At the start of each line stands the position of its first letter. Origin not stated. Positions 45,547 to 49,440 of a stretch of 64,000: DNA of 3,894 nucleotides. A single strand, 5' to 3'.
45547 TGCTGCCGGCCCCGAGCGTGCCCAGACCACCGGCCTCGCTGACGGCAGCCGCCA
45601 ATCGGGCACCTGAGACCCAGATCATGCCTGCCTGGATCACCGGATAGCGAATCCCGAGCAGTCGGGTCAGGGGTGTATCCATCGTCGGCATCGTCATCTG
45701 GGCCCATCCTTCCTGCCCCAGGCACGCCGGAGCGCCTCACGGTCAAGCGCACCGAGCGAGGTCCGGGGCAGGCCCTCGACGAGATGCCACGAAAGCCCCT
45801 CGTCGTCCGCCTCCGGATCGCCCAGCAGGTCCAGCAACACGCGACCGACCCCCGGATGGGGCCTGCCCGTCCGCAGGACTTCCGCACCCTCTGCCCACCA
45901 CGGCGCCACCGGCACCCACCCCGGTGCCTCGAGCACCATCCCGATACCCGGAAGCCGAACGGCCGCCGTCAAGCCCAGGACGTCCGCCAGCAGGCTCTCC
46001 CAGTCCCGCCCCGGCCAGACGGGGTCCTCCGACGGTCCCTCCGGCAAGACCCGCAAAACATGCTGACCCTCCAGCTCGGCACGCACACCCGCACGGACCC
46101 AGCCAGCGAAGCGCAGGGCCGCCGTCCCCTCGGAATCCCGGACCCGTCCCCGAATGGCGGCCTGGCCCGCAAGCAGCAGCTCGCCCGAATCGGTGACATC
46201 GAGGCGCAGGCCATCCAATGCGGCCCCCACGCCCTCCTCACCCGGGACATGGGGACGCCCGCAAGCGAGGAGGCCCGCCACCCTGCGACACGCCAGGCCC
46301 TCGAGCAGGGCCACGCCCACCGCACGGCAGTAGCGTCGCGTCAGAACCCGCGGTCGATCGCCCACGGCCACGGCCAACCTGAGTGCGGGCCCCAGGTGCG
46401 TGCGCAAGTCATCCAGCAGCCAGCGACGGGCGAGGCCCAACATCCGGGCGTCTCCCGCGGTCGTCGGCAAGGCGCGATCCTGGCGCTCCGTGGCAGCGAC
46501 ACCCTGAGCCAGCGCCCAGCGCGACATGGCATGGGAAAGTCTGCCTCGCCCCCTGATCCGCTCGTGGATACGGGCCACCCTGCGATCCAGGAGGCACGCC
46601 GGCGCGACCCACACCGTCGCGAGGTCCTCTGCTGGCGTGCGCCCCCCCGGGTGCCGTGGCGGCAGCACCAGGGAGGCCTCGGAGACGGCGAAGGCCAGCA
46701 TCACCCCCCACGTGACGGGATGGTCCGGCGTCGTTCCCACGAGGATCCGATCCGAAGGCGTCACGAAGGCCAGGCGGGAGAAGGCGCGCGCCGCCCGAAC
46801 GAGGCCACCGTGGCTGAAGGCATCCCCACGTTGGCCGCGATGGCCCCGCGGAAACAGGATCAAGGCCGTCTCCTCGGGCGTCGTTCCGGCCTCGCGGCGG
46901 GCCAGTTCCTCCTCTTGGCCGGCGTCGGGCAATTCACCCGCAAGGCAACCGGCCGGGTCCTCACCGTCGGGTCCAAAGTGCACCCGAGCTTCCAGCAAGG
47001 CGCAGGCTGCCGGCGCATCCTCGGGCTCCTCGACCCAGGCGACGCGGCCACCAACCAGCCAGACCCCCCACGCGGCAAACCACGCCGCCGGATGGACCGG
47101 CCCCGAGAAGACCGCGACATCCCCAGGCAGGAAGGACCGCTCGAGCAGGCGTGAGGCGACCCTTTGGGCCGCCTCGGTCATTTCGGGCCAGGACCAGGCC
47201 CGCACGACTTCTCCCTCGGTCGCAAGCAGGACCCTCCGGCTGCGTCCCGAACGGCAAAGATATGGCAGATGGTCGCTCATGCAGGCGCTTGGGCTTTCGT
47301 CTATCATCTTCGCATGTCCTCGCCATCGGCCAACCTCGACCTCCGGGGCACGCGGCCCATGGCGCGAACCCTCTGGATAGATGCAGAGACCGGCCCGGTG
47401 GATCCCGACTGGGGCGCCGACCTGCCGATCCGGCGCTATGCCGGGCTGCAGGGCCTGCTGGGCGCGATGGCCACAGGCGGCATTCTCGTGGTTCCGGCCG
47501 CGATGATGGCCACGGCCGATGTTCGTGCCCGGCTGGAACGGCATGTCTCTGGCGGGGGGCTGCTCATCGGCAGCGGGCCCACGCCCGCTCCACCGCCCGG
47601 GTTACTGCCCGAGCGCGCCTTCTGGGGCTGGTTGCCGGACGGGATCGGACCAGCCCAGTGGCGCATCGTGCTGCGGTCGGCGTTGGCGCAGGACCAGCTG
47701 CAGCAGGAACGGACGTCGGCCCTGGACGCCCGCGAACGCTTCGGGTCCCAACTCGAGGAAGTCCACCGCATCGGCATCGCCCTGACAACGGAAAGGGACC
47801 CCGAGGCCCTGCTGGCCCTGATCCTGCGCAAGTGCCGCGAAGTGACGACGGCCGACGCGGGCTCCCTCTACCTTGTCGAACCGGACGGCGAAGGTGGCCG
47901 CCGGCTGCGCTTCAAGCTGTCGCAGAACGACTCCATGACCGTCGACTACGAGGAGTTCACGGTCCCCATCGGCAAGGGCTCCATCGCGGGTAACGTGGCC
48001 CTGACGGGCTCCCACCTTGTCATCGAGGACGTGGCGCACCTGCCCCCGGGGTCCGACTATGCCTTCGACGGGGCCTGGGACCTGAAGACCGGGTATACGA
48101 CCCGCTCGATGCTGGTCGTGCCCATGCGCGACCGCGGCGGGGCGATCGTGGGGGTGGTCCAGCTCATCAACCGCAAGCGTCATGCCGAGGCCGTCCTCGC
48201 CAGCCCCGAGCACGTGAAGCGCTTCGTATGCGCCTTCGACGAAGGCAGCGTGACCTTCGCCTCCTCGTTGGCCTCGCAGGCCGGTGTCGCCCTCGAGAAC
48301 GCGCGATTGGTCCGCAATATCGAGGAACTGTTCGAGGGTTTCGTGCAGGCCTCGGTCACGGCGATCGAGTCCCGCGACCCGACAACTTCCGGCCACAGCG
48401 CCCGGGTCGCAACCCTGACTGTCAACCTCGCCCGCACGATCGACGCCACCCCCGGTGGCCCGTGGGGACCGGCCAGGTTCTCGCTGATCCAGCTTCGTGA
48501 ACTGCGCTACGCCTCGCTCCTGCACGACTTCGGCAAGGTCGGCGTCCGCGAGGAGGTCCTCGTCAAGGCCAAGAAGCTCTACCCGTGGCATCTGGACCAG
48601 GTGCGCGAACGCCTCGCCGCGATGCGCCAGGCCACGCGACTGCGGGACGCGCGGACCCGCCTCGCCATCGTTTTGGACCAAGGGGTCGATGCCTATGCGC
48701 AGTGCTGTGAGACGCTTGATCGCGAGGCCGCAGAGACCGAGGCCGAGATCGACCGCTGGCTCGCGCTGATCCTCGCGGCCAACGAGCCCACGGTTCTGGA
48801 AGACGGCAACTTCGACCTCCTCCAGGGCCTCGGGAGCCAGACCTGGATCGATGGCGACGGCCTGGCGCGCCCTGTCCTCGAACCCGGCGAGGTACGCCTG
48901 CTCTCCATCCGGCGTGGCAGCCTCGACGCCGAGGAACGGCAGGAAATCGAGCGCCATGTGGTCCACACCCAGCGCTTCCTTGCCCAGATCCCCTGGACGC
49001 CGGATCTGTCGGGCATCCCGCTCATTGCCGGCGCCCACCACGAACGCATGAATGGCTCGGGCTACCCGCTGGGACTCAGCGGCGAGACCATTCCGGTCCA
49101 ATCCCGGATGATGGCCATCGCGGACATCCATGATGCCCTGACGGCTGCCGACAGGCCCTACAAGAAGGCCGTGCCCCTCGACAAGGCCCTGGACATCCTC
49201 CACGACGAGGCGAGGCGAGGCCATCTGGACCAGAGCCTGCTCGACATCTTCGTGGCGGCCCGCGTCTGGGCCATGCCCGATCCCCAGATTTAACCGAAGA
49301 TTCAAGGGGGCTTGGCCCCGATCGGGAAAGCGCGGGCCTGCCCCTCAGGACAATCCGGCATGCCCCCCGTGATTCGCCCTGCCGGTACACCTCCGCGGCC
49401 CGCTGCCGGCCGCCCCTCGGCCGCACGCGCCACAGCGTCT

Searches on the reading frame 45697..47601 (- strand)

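Call 8: search_protein_families(library=pfam, proteins=[window:45697-47601:-], max_evalue=0.001)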
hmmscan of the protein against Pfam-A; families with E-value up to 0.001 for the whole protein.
window:45697-47601:- (635 aa): 1 family
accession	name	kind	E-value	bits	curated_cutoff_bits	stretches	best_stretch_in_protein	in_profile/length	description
PF00501.34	AMP-binding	-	8.6e-06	25.2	29.9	1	133-418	19-299/384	AMP-binding enzyme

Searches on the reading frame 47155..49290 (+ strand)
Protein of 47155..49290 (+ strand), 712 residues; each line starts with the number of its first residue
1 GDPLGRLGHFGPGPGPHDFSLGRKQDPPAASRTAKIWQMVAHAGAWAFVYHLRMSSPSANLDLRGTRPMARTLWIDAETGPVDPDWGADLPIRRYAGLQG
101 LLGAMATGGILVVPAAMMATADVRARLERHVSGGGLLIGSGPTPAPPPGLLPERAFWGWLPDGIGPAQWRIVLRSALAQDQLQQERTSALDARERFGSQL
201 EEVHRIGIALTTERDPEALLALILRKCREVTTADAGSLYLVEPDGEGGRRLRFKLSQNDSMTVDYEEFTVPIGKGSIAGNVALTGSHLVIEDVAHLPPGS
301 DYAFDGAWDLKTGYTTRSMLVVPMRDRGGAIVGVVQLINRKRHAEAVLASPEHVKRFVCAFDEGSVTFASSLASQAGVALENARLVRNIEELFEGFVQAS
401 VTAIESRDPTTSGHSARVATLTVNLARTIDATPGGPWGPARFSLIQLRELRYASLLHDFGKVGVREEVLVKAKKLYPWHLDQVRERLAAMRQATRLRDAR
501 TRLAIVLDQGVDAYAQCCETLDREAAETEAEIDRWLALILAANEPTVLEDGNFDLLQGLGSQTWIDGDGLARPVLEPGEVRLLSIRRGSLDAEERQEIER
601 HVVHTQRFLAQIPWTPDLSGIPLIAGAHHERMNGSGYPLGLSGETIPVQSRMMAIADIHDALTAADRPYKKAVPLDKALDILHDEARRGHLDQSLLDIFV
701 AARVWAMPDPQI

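Call 8: search_protein_families(library=pfam, proteins=[window:47155-49290:+], max_evalue=0.001)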
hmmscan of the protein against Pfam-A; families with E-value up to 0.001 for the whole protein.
window:47155-49290:+ (712 aa): 4 families
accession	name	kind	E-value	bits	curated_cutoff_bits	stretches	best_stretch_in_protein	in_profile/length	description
PF13487.12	HD_5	-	2.7e-34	118.8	27.2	1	577-695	57-170/170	HD domain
PF13185.12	GAF_2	-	1.1e-13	52.1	28.6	1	213-381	1-136/136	GAF domain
PF01590.32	GAF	-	6.9e-13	49.7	22.4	1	215-380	1-133/133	GAF domain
PF01966.28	HD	-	2.6e-06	28.1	22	1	412-491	2-70/116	HD domain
